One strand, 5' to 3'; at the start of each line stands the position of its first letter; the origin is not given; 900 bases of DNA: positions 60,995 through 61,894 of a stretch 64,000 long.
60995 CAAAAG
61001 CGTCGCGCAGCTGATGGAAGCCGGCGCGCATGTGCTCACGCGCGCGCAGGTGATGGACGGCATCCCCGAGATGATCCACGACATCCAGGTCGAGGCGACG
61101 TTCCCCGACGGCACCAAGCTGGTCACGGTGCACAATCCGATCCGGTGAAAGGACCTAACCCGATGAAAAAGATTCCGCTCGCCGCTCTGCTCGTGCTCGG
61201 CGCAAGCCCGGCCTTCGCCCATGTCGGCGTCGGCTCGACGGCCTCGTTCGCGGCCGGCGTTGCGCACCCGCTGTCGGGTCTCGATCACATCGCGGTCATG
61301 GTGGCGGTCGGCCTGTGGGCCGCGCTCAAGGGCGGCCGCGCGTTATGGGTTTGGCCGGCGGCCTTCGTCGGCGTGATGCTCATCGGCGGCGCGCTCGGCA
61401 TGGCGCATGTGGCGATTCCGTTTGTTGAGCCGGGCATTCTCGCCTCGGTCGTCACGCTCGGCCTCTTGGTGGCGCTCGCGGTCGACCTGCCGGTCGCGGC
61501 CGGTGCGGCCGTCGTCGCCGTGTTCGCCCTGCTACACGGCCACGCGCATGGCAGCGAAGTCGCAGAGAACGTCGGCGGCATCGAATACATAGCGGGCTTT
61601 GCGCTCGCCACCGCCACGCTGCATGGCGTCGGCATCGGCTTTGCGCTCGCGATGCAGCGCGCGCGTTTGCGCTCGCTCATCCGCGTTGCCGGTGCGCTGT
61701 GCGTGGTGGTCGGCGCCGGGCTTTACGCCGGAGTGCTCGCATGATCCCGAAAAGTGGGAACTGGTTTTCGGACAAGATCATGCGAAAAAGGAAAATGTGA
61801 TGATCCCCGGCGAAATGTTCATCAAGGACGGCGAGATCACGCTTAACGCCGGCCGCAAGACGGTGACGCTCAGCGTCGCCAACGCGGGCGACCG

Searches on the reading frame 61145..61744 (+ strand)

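Call 70: search_protein_families(library=pfam, max_evalue=0.0001, proteins=[window:61145-61744:+])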
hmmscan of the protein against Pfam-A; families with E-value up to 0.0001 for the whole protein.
window:61145-61744:+ (199 aa): 1 family
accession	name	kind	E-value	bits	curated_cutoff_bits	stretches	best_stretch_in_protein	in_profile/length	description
PF04955.18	HupE_UreJ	-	8.5e-55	185.4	23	1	16-193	3-179/179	HupE / UreJ protein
